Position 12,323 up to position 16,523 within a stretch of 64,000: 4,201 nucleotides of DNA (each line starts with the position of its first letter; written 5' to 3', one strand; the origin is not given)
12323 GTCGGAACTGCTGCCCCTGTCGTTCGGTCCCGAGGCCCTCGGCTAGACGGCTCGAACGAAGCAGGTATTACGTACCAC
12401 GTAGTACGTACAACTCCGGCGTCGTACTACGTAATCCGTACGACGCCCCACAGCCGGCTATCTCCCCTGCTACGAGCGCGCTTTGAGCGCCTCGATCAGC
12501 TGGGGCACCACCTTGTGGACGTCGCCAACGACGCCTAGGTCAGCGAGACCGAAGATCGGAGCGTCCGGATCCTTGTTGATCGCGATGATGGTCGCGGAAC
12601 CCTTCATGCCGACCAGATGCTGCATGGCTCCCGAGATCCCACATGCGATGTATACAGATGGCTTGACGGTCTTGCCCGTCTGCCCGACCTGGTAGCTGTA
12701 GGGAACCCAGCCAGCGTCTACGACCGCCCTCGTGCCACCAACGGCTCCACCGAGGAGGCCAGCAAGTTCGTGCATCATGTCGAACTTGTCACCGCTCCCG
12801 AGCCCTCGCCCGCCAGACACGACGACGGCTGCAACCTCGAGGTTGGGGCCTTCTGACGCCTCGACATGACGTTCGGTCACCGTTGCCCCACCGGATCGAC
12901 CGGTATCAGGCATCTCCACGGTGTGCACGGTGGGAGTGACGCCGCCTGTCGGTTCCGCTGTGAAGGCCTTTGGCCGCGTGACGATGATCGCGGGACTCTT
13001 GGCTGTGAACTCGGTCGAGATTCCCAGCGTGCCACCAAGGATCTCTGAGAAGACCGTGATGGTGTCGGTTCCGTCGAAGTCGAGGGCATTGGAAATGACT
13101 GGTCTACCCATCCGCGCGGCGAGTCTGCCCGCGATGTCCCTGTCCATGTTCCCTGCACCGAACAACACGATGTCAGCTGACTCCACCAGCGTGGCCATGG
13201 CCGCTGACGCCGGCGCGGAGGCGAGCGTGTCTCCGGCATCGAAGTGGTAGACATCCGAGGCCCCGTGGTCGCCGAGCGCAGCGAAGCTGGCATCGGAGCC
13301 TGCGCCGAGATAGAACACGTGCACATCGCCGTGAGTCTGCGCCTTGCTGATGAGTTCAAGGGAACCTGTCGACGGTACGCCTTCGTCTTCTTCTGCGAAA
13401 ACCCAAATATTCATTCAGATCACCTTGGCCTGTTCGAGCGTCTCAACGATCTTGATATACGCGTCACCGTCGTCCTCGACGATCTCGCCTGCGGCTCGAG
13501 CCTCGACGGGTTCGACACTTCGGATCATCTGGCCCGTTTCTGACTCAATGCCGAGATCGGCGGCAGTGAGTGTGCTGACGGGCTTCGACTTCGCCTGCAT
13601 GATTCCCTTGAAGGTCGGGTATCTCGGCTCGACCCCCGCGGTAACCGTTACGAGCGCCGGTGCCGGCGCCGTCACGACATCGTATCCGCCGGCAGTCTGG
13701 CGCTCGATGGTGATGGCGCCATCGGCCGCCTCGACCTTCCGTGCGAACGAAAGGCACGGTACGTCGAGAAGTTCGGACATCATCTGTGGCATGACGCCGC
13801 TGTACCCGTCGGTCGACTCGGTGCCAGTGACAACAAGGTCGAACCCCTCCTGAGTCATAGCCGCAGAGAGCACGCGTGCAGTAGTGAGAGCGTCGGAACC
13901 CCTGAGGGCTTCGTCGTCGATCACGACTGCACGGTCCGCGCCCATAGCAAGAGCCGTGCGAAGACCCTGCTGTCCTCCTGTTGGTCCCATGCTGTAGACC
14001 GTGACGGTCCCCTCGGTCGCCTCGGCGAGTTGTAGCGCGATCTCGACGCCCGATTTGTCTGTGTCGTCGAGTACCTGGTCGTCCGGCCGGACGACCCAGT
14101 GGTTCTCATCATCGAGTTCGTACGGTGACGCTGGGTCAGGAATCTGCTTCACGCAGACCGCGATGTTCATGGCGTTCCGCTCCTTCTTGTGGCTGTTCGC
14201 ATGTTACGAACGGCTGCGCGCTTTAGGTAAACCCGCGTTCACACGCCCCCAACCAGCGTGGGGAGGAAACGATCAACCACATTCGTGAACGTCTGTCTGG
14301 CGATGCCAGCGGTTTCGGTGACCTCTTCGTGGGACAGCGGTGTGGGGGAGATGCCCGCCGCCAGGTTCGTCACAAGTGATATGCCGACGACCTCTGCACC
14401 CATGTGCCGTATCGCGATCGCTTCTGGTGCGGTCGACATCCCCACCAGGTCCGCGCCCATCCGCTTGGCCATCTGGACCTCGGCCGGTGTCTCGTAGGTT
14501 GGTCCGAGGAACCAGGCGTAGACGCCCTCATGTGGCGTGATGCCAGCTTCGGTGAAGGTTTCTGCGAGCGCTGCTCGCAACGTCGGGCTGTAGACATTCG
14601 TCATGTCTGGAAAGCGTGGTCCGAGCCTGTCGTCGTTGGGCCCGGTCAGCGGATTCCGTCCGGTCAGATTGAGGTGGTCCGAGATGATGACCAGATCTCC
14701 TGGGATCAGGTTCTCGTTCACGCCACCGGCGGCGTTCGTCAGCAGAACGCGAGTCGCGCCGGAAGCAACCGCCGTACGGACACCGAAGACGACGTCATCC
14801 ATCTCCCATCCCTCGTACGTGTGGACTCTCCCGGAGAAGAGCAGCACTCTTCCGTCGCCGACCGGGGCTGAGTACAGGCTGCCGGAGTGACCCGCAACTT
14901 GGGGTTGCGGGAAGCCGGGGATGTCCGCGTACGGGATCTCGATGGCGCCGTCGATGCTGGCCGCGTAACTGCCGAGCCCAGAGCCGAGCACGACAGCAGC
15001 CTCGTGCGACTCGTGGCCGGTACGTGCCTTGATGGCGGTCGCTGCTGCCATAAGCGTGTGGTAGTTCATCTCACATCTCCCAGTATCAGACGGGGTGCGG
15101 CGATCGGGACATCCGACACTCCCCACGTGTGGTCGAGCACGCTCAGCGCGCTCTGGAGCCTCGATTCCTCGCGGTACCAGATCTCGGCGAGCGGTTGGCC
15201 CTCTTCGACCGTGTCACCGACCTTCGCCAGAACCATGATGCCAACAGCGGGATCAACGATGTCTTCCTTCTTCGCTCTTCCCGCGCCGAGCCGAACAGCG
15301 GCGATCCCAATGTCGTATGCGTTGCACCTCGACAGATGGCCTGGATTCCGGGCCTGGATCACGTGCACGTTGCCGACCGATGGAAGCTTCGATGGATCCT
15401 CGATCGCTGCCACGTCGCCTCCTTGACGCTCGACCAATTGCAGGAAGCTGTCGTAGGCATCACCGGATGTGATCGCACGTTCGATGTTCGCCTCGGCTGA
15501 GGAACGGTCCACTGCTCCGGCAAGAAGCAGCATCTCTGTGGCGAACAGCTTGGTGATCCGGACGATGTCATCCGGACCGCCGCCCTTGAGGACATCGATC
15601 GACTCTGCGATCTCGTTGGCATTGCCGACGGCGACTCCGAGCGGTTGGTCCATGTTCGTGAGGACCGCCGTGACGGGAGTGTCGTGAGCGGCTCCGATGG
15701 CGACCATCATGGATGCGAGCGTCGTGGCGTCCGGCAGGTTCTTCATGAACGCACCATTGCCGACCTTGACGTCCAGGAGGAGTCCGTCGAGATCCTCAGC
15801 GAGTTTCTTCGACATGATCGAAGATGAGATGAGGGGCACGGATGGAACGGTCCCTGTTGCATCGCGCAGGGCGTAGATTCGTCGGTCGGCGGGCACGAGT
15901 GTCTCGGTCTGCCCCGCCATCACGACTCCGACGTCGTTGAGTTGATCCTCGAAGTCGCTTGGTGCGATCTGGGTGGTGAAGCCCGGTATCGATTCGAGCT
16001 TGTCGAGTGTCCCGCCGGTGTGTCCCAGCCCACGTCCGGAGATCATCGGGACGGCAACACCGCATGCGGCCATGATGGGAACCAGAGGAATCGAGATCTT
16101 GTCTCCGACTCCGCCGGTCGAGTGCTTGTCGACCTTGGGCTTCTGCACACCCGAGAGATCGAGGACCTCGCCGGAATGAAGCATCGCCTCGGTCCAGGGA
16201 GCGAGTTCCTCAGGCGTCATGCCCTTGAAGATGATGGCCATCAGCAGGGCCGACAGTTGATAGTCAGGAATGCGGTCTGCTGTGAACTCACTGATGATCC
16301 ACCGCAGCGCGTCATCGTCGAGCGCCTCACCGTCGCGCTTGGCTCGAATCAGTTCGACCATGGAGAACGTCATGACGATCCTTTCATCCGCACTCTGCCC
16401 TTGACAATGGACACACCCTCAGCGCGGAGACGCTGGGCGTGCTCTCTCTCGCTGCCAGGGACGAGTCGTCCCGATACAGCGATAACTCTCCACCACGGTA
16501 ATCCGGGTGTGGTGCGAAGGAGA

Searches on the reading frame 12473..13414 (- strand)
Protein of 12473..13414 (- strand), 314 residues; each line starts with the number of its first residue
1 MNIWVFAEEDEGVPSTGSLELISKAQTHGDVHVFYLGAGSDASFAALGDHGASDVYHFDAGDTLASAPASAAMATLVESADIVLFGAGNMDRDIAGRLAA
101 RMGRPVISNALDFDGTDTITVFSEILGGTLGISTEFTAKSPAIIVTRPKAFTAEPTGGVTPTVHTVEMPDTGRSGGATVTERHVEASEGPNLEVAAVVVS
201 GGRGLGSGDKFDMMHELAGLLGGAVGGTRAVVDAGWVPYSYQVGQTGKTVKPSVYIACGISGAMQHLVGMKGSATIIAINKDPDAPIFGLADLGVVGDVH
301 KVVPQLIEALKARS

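Call 28: search_protein_families(library=ncbifam, proteins=[window:12473-13414:-], max_evalue=1e-12)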
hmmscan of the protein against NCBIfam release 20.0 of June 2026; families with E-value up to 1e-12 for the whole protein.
window:12473-13414:- (314 aa): 5 families
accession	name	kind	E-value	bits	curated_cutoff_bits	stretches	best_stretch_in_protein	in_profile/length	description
NF042970.1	AcrlCoAredClosAcrA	equivalog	1e-51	176.2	600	1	179-312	223-359/360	acryloyl-CoA reductase electron transfer subunit beta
NF038209.1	mft_etfA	equivalog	6.7e-46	157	240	1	12-310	10-302/303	mycofactocin-associated electron transfer flavoprotein alpha subunit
NF008884.0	PRK11916.1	equivalog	1.2e-35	123.3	528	1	2-310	6-310/312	electron transfer flavoprotein subunit alpha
NF002889.0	PRK03363.1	equivalog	1.3e-34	120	549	1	2-310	6-311/313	electron transfer flavoprotein subunit alpha/FixB family protein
NF051845.1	EtFlavAlphaProt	equivalog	5.2e-26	91.5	600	1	191-312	283-401/406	electron transfer flavoprotein subunit alpha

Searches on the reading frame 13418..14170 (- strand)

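Call 28: search_protein_families(library=ncbifam, proteins=[window:13418-14170:-], max_evalue=1e-12)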
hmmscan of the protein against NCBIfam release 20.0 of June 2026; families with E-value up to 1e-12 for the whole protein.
window:13418-14170:- (251 aa): 5 families
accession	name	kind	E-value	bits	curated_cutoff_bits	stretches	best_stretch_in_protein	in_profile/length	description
NF040731.1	flavo_sub_EftB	exception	5e-38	130.9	445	1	3-248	2-257/260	electron transfer flavoprotein subunit beta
NF042971.1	AcrlCoAredClosAcrB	equivalog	5.4e-32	110.9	475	1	1-205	1-209/266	acryloyl-CoA reductase electron transfer subunit gamma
NF002888.0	PRK03359.1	subfamily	5.9e-27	94.7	219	1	1-239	1-245/256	putative electron transfer flavoprotein FixA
NF008998.0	PRK12342.1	equivalog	4.7e-25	88.4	338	1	1-243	1-247/254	electron transfer flavoprotein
TIGR04503.1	mft_etfB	hypoth_equivalog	1.7e-20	73.6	200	1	34-226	30-237/290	mycofactocin-associated electron transfer flavoprotein beta subunit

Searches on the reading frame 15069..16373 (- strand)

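Call 29: search_protein_families(library=ncbifam, proteins=[window:15069-16373:-], max_evalue=1e-12)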
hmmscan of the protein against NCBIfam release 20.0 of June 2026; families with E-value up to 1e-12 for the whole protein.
window:15069-16373:- (435 aa): 7 families
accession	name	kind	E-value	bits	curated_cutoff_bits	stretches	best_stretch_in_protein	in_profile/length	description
NF004490.0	PRK05820.1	equivalog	5.4e-165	549.3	269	1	2-432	2-435/439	thymidine phosphorylase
TIGR02644.1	Y_phosphoryl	subfamily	1.1e-162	541.6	409.05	1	5-415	1-412/417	pyrimidine-nucleoside phosphorylase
NF004747.0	PRK06078.1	equivalog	2.6e-138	461.2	559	1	4-404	2-403/434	pyrimidine-nucleoside phosphorylase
TIGR02643.1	T_phosphoryl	equivalog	3.2e-125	418.5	570.7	1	7-425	5-428/437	thymidine phosphorylase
NF003338.0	PRK04350.1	subfamily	5e-59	200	434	1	6-416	93-489/502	thymidine phosphorylase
TIGR03327.1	AMP_phos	equivalog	5.4e-58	196.7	535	1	6-412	88-483/500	AMP phosphorylase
TIGR02645.1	ARCH_P_rylase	hypoth_equivalog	1e-57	195.7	434.6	1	6-413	87-483/493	putative thymidine phosphorylase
